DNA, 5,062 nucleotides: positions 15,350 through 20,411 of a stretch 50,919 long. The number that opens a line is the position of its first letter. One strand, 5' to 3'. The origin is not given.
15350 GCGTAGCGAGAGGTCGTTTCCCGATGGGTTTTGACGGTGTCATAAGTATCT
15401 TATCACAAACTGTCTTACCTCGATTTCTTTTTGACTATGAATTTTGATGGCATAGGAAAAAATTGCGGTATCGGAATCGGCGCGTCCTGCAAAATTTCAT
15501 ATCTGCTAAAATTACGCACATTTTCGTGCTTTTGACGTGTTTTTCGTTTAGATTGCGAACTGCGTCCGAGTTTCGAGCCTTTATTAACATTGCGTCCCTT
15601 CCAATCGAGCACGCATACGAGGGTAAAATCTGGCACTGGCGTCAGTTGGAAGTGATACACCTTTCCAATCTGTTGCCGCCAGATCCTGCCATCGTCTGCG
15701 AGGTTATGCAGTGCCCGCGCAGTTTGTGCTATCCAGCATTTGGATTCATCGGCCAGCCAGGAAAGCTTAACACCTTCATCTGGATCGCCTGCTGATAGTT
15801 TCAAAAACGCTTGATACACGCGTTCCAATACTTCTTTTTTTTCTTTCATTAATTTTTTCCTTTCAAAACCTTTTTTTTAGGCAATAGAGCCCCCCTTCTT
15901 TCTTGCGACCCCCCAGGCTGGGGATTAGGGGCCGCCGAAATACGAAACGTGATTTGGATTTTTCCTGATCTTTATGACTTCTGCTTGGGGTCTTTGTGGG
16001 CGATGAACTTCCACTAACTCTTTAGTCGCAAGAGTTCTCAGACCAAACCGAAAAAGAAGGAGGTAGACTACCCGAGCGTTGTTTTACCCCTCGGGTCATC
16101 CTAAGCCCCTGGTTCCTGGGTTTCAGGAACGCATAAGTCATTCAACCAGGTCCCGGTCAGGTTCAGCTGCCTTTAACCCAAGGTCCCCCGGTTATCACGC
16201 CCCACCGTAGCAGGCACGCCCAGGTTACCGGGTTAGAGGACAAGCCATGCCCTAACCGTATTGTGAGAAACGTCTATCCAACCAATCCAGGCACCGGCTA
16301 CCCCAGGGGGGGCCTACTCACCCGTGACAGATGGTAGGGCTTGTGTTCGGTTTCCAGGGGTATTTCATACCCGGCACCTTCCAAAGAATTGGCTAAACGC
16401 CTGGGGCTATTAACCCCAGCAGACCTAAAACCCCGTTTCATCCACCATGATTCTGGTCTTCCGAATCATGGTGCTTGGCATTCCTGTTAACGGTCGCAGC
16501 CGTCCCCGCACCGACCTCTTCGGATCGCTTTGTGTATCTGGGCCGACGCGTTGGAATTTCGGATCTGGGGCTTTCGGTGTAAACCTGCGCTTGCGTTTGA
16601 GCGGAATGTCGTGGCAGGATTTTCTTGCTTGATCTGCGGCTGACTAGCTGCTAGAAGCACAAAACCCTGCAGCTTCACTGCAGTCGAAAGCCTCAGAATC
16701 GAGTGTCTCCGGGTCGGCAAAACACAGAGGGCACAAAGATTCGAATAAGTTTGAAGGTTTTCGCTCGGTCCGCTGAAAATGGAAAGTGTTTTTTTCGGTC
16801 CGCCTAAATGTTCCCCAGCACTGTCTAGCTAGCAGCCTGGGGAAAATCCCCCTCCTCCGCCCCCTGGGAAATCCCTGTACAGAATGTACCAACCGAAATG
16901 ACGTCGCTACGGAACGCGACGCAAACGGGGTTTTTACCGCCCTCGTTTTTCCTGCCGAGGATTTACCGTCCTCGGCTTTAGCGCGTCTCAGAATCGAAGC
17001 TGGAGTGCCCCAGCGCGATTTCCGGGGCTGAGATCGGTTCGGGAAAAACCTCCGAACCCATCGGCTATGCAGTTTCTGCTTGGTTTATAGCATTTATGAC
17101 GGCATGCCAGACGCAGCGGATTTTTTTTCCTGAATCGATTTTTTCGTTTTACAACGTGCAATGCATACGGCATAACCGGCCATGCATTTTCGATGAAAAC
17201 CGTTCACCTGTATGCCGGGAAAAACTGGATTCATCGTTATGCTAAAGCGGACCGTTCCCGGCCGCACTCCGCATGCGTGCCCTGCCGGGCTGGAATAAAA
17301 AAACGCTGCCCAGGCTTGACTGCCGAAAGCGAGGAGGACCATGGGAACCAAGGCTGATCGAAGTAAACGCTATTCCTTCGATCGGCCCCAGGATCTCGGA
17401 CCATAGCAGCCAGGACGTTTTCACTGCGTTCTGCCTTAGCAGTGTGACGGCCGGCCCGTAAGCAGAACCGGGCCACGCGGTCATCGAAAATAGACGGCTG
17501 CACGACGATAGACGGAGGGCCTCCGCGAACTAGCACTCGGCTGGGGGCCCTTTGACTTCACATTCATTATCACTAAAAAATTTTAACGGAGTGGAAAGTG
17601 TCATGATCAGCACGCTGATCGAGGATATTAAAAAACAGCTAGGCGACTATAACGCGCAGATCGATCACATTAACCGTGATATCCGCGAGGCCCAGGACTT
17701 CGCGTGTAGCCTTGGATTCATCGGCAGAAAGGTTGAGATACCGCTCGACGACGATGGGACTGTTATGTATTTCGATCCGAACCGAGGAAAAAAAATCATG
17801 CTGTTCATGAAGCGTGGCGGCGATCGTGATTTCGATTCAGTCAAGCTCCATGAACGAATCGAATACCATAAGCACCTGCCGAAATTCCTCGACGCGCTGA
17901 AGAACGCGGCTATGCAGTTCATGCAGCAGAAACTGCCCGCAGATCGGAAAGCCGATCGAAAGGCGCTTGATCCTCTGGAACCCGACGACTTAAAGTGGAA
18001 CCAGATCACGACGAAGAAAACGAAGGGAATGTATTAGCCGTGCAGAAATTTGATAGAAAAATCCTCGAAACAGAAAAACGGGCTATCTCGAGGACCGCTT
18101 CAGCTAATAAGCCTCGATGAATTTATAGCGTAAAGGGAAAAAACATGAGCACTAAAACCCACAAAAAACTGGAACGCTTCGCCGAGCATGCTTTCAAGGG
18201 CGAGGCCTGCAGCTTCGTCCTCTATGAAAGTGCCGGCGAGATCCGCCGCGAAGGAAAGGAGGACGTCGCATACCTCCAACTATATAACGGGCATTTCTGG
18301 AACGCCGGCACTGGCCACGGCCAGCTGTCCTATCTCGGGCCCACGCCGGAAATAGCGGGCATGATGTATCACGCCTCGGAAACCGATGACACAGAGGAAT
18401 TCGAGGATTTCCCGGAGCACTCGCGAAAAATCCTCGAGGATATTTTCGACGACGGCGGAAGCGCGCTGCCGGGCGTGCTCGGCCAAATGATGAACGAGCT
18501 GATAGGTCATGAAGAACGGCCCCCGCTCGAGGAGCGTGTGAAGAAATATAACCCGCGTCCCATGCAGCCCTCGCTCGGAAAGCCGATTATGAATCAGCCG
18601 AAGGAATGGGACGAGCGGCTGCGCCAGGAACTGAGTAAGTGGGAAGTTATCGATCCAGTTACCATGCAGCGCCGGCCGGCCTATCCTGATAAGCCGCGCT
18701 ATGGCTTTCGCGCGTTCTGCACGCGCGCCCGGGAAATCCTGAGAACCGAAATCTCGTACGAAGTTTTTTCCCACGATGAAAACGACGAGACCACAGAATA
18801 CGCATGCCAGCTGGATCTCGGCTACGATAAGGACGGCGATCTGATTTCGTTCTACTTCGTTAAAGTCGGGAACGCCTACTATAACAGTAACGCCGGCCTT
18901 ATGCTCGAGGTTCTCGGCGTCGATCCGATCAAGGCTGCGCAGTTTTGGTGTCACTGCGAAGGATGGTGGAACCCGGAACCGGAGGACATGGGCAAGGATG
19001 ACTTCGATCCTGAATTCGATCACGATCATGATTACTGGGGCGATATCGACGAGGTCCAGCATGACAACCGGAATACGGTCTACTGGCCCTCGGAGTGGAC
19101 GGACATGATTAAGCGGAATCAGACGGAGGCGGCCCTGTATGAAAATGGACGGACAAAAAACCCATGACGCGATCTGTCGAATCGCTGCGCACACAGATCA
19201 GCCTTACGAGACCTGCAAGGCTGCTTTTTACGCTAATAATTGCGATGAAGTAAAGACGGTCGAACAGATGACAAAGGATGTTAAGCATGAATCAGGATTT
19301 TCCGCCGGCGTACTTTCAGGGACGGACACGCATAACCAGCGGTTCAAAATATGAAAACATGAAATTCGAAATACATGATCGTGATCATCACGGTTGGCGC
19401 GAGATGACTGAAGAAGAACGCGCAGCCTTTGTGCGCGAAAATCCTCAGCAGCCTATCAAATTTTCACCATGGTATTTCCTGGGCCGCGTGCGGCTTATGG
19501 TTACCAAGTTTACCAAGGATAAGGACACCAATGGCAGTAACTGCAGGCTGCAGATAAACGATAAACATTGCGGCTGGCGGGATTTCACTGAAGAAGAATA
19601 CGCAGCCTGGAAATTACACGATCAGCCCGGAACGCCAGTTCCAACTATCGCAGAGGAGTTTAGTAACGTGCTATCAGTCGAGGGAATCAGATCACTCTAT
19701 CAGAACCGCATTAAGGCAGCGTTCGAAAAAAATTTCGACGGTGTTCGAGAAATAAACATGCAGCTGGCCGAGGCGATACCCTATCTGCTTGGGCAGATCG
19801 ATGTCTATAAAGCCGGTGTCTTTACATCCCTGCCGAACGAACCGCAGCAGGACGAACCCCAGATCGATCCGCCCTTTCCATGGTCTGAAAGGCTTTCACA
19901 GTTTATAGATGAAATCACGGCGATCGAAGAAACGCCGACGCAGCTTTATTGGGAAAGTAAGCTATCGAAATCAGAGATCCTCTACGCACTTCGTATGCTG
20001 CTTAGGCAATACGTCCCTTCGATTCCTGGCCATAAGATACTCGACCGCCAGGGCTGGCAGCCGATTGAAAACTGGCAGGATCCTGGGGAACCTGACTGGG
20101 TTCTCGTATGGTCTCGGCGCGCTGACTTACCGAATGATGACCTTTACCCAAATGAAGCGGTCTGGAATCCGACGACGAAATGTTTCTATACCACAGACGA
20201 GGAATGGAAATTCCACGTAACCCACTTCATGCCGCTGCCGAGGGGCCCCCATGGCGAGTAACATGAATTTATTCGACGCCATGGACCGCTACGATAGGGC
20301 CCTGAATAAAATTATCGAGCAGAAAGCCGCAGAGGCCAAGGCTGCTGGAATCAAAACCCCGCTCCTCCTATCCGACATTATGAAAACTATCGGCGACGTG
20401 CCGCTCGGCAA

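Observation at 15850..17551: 1.7-kb ORF-free, hairpin-dense region where the two gene arms diverge: candidate large structured RNA (or atypical origin/control hub)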

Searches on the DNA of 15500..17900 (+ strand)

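Call 5: search_rna_families(source=window, start=15500, end=17900, threshold=evalue, max_evalue=10, show_alignments=3)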
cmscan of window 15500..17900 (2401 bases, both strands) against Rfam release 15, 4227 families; matches with E-value up to 10: 7.
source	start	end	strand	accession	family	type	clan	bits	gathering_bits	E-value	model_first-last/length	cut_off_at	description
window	15606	15706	-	RF03846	mir-4861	Gene; miRNA;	-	19.1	100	1.4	1-94/94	no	mir-4861 microRNA precursor family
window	16917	17028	-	RF02972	engA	Cis-reg;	-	17.6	46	2.2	1-101/101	no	engA RNA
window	16937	16977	-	RF01100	PK-BYV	Cis-reg;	-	16.8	50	2.8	1-40/40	no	3'-terminal pseudoknot in BYV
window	16116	16201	-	RF02207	WT1-AS_5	Gene; lncRNA;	-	15.9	80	1.1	1-79/79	no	WT1 antisense RNA conserved region 5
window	16840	16856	+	RF00192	BLV_package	Cis-reg;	-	15.7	70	3.5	3-19/55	no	Bovine leukaemia virus RNA packaging signal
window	16641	16660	+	RF01381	HIV-1_SL3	Cis-reg;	-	15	33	5.5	1-23/23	no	HIV-1 stem-loop 3 Psi packaging signal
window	16687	16757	+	RF02133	HOXB13-AS1_2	Gene; lncRNA;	-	12.8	40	9.3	1-81/81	no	HOXB13 antisense RNA 1 conserved region 2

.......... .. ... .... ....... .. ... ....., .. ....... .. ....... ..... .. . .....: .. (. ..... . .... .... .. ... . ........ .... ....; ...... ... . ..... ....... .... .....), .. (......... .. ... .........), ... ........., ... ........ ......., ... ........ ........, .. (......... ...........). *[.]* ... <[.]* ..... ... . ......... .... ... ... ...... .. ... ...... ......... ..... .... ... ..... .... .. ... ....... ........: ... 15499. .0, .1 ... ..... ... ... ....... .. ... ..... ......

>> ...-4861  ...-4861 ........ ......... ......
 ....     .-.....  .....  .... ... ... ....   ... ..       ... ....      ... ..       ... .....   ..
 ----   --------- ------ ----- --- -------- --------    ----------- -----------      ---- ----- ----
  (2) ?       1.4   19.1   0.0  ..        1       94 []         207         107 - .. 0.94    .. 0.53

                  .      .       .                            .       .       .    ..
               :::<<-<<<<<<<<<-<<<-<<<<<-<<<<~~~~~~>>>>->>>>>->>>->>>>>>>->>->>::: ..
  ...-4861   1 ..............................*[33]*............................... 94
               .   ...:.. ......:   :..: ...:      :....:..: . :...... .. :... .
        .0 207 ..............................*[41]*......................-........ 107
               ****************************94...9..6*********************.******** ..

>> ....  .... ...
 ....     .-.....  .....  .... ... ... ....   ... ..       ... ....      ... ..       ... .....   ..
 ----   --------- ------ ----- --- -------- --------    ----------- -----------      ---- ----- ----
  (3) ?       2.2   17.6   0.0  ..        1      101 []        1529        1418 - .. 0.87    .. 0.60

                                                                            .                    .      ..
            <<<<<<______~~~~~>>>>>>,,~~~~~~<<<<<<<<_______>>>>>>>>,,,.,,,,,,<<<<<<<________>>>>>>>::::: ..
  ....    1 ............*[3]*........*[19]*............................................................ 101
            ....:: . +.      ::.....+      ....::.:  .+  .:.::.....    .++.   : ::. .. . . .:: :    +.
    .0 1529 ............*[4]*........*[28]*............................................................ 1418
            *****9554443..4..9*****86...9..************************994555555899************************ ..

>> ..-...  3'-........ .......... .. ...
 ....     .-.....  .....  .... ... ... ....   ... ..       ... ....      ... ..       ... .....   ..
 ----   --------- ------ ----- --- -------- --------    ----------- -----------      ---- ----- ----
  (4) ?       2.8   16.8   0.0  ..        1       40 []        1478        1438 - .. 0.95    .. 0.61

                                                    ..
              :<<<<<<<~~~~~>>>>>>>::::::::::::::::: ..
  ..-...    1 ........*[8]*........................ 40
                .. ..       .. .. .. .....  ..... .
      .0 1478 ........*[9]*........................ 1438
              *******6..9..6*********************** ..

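Call 8: search_dna_similar(query=window:15850-17551:+, collection=phages, mode=distant)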
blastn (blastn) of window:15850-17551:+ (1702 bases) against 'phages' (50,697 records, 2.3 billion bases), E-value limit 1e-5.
No match.

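Call 54: search_dna_similar(query=window:15850-17602:+, collection=plasmids, mode=distant, max_evalue=0.01)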
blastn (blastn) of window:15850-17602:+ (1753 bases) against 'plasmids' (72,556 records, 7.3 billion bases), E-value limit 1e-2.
No match.

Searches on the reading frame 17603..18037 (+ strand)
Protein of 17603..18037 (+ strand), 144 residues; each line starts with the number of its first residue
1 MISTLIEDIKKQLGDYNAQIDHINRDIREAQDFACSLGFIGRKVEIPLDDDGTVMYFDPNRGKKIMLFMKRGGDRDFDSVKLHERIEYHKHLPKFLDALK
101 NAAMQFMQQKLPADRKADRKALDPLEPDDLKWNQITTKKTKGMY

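Call 11: search_protein_families(library=phrogs, proteins=[window:17603-18037:+], max_evalue=0.001)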
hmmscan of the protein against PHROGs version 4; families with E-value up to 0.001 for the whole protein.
window:17603-18037:+ (144 aa): 0 families

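Call 12: search_protein_families(library=pfam, proteins=[window:17603-18037:+], max_evalue=0.001)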
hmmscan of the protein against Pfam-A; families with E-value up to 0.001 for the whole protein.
window:17603-18037:+ (144 aa): 0 families

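Call 14: find_related_loci(query=window:17603-18037:+, collection=viral_contigs, flank=6000)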
Query window:17603-18037:+ (144 aa) in viral_contigs; peptide patterns used: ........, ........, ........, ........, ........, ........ (x = any residue, [..] = any of these).
6 stretches matched a pattern, but none encodes a relative of the query by tblastn (E <= 1e-3).

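Call 16: find_encoding_contigs(protein=window:17603-18037:+, flank=6000, max_places=10)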
Protein window:17603-18037:+ (144 aa): 2 contigs read that carry it; 1 place shown.
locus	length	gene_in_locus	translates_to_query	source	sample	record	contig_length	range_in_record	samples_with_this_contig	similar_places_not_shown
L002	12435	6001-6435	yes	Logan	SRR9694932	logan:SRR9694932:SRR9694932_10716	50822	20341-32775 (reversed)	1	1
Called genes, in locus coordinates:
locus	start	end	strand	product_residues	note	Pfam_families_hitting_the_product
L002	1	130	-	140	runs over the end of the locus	-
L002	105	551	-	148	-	-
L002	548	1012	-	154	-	-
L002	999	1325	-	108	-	-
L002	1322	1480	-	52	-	-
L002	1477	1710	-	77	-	-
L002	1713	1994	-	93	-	PF24043:DUF7352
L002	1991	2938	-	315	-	-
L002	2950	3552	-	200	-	PF05565:Sipho_Gp157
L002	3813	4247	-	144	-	-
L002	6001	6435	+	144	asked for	-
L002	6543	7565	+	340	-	-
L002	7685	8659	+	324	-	-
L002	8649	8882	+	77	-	-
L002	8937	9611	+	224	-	-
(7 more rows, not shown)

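Call 99: search_solved_structures(query=window:17603-18037:+, max_evalue=1)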
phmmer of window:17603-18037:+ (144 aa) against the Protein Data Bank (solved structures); distinct sequences matched with E-value up to 1: 5.
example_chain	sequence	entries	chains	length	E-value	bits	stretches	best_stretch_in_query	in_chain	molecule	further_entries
7aih_Ae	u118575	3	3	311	0.067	16.8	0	92-141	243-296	mL53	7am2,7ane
7aoi_Ap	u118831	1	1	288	0.27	14.8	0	106-138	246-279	mL53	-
6hiv_Ap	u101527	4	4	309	0.32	14.6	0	106-138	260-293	mL53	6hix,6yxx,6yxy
2eja_A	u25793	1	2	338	0.39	14.3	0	6-43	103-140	Uroporphyrinogen decarboxylase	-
6vvg_A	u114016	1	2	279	0.93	13.1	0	5-61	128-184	Arginine kinase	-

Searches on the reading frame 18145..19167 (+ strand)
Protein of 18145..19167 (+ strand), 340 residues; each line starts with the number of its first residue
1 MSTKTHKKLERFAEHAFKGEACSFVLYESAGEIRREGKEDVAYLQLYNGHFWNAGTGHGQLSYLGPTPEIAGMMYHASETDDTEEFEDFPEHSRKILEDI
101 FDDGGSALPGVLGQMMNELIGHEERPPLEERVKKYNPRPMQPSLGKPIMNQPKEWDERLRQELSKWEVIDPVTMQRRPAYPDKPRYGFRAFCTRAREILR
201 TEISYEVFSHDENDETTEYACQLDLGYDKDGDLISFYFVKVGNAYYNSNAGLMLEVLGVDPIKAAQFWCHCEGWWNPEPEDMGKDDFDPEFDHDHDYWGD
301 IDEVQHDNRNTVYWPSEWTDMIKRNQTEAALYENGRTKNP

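Call 11: search_protein_families(library=phrogs, proteins=[window:18145-19167:+], max_evalue=0.001)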
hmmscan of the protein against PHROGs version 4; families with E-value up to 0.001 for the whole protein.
window:18145-19167:+ (340 aa): 0 families

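Call 12: search_protein_families(library=pfam, proteins=[window:18145-19167:+], max_evalue=0.001)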
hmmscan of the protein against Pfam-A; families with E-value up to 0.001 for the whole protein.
window:18145-19167:+ (340 aa): 0 families

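Call 19: find_related_loci(query=window:18145-19167:+, collection=viral_contigs, flank=10000)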
Query window:18145-19167:+ (340 aa) in viral_contigs; peptide patterns used: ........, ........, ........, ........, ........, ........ (x = any residue, [..] = any of these).
No stretch of DNA in the collection matches any of the patterns.

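Call 50: find_related_loci(query=window:18145-19167:+, collection=metagenome_contigs, flank=10000)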
Query window:18145-19167:+ (340 aa) in metagenome_contigs; peptide patterns used: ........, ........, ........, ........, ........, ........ (x = any residue, [..] = any of these).
14 stretches matched a pattern, but none encodes a relative of the query by tblastn (E <= 1e-3).

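Call 97: search_solved_structures(query=window:18145-19167:+, max_evalue=1)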
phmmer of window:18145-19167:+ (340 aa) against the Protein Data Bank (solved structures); distinct sequences matched with E-value up to 1: 0.

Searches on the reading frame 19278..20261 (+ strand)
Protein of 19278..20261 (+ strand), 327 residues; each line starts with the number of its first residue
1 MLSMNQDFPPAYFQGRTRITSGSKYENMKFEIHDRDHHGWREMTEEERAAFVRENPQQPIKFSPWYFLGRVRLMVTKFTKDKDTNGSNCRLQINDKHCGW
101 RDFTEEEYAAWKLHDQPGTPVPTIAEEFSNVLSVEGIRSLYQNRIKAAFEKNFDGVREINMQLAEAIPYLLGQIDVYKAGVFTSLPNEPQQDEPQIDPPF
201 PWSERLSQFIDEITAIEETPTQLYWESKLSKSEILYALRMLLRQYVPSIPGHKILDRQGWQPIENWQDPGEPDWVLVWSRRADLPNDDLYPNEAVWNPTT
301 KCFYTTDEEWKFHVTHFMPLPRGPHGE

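Call 11: search_protein_families(library=phrogs, proteins=[window:19278-20261:+], max_evalue=0.001)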
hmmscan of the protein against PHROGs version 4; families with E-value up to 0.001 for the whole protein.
window:19278-20261:+ (327 aa): 0 families

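Call 12: search_protein_families(library=pfam, proteins=[window:19278-20261:+], max_evalue=0.001)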
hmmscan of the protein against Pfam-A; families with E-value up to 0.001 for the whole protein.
window:19278-20261:+ (327 aa): 0 families

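Call 22: find_related_loci(query=window:19278-20261:+, collection=viral_contigs, flank=10000)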
Query window:19278-20261:+ (327 aa) in viral_contigs; peptide patterns used: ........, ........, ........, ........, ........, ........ (x = any residue, [..] = any of these).
No stretch of DNA in the collection matches any of the patterns.

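Call 98: search_solved_structures(query=window:19278-20261:+, max_evalue=1)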
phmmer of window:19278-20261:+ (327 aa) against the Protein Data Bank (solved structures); distinct sequences matched with E-value up to 1: 1.
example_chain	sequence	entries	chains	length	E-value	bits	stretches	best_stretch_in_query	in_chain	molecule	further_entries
7a48_B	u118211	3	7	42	0.94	11.7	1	203-235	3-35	APH colied-coil | APH coiled-coil | Coiled-coil APH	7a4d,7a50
